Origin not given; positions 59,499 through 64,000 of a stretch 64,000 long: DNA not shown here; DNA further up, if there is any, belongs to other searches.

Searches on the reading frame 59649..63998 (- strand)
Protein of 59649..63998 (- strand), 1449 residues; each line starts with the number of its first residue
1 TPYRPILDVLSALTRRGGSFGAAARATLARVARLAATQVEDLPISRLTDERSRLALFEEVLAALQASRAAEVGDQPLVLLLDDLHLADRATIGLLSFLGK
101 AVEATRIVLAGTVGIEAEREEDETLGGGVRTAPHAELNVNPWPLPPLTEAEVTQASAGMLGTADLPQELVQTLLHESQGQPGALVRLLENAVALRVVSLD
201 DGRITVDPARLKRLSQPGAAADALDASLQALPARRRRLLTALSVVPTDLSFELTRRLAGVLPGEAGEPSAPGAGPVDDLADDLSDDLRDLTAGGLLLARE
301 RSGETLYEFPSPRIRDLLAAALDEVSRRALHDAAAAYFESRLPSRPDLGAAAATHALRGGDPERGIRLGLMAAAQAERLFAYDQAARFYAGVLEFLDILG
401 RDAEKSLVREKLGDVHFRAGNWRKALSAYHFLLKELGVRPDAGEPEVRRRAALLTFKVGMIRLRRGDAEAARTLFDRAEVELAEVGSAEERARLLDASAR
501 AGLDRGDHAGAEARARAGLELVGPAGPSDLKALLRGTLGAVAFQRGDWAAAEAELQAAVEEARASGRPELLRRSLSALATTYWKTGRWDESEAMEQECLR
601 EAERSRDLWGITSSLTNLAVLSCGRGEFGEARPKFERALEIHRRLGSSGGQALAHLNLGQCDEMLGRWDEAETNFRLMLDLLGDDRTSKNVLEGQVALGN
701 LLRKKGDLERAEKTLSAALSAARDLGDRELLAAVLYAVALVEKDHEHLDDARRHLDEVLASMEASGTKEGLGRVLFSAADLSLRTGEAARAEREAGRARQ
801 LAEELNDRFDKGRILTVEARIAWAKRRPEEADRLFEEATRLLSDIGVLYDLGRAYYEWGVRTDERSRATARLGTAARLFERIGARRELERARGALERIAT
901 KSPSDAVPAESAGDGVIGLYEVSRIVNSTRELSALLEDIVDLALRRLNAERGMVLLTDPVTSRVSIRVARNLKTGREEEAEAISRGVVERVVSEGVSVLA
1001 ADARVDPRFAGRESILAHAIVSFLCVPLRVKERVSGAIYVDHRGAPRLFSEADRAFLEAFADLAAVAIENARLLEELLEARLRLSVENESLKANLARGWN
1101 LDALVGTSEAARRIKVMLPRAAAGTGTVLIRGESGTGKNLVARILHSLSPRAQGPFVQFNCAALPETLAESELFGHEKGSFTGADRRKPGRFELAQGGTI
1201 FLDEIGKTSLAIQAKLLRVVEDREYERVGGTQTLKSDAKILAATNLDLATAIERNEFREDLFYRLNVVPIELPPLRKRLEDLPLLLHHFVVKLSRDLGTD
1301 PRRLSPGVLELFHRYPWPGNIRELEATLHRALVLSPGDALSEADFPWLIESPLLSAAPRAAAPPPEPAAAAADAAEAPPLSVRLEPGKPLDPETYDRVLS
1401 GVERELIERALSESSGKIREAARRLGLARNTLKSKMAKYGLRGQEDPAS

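Call 42: search_protein_families(library=pfam, proteins=[window:59649-63998:-], max_evalue=0.001)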
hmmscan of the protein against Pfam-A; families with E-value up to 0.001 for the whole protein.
window:59649-63998:- (1449 aa): 21 families
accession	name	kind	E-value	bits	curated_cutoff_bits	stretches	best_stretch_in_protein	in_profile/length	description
PF00158.32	Sigma54_activat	-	9.9e-65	217.8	20.2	1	1104-1271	1-168/168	Sigma-54 interaction domain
PF13424.12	TPR_12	-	2e-33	114.8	30.1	3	614-677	5-70/77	Tetratricopeptide repeat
PF25601.1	AAA_lid_14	-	2.2e-20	72.7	27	1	1276-1349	1-74/87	AAA+ ATPase lid domain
PF01590.32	GAF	-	5.8e-18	66.2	22.4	1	932-1068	2-133/133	GAF domain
PF13185.12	GAF_2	-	3.7e-16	60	28.6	1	930-1069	2-136/136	GAF domain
PF07719.23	TPR_2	-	8.4e-16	57.2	27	0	652-681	1-30/34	Tetratricopeptide repeat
PF14532.12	Sigma54_activ_2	-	1.8e-14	54.6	25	1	1105-1275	1-138/138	Sigma-54 interaction domain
PF13492.12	GAF_3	-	1.1e-11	45.7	27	1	933-1070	3-129/129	GAF domain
PF13176.12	TPR_7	-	1e-10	41.2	27.9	0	697-729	4-36/36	Tetratricopeptide repeat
PF17874.7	TPR_MalT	-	2.4e-10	40.7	45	1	578-762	7-191/336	MalT-like TPR region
PF02954.25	HTH_8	-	1.4e-09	38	22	1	1402-1439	5-42/42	Bacterial regulatory protein, Fis family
PF00515.34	TPR_1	-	2e-08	34.1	27.8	0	698-720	7-29/34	Tetratricopeptide repeat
PF13374.12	TPR_10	-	7.7e-08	32.6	27.5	2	573-604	3-34/42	Tetratricopeptide repeat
PF07728.20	AAA_5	-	8.6e-08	32.7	22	1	1128-1244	2-121/139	AAA domain (dynein-related subfamily)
PF01078.27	Mg_chelatase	-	1.2e-06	28.5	20.3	0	1103-1152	4-49/207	Magnesium chelatase, subunit ChlI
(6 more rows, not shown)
